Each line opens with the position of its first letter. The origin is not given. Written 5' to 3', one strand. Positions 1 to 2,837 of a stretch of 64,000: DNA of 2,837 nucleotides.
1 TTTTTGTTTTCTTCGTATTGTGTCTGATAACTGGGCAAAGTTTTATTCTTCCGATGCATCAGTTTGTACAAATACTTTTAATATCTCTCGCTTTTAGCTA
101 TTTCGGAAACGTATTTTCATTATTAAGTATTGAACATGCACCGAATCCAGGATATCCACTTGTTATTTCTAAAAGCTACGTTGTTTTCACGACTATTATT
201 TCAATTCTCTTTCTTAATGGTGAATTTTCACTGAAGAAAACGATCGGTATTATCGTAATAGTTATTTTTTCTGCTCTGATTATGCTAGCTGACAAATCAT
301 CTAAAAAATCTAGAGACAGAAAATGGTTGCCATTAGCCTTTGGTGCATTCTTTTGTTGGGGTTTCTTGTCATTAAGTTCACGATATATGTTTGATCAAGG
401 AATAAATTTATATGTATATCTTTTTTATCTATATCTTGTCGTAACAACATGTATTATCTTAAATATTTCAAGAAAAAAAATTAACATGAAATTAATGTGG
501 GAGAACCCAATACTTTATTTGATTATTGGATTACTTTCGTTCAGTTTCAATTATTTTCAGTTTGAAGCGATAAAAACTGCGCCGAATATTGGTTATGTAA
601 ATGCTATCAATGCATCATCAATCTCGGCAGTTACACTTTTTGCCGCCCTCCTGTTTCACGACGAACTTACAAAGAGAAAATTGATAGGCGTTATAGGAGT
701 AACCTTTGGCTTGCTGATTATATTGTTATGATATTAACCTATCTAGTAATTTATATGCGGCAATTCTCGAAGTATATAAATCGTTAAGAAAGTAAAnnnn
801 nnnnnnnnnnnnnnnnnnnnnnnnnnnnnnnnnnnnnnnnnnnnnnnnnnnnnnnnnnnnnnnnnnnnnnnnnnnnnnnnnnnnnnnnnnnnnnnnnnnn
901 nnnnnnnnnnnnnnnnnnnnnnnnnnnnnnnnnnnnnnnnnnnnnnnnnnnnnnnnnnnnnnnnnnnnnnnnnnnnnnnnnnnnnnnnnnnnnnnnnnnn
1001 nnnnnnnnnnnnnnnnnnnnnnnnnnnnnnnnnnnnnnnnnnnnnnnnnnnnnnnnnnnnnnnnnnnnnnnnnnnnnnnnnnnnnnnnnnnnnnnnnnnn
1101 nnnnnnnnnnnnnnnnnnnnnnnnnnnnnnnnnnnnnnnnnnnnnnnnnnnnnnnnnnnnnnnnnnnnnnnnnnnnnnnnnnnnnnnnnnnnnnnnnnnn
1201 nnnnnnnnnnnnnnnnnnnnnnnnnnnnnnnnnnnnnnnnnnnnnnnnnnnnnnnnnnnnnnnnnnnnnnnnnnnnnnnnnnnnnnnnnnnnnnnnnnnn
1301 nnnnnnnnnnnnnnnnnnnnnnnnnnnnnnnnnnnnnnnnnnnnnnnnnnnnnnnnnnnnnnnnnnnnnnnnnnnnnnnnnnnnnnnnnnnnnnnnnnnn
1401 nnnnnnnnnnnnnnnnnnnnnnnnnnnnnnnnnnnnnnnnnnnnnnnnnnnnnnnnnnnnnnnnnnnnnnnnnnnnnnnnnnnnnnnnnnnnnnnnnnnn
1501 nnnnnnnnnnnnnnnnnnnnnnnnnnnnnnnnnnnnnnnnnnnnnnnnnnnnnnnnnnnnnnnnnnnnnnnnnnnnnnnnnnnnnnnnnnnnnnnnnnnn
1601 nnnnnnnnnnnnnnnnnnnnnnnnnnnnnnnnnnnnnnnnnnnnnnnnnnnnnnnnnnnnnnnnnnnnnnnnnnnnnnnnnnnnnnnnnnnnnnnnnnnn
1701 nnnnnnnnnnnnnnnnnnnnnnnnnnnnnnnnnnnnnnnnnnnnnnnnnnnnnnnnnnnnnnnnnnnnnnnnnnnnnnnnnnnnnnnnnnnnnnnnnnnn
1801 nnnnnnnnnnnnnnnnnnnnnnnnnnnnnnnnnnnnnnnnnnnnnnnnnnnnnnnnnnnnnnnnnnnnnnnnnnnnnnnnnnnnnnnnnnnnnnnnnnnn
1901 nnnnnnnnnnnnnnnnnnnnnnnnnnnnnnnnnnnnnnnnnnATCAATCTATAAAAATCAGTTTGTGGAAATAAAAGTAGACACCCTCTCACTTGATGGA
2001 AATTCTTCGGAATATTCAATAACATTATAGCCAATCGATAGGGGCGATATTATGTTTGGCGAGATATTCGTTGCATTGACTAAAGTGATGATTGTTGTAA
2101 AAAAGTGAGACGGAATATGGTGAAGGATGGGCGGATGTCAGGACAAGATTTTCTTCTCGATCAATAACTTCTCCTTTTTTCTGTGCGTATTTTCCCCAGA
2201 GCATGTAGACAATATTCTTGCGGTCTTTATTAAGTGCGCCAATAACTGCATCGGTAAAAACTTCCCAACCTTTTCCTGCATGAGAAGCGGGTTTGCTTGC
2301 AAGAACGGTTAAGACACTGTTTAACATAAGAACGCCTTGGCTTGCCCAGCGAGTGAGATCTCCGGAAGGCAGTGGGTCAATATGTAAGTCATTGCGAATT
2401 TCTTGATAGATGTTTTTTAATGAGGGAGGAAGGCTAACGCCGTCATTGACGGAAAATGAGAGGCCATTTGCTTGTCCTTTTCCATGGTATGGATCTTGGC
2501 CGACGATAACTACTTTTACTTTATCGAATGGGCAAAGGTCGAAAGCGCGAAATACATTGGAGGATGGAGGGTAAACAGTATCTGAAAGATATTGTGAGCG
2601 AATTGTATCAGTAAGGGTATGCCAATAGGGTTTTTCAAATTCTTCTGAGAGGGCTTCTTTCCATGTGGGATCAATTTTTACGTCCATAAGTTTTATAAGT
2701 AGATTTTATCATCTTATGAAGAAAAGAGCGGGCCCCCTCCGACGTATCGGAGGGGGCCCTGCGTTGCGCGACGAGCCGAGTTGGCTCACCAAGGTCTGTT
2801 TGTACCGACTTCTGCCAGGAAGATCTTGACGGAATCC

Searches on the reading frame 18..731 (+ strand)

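Call 124: search_protein_families(library=pfam, proteins=[window:18-731:+], max_evalue=0.001)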
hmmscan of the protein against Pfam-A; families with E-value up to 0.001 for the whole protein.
window:18-731:+ (237 aa): 1 family
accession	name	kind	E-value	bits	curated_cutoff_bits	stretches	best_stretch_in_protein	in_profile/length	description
PF00892.27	EamA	-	7.6e-14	52.6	28.2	1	102-236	2-134/135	EamA-like transporter family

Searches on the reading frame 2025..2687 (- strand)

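Call 20: search_protein_families(library=pfam, proteins=[window:2025-2687:-], max_evalue=0.001)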
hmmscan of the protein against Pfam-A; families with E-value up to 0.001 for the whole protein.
window:2025-2687:- (220 aa): 1 family
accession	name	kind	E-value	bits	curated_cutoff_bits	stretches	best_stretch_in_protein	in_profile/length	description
PF03167.25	UDG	-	3.2e-16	60.1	24.3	1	50-209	2-140/141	Uracil DNA glycosylase superfamily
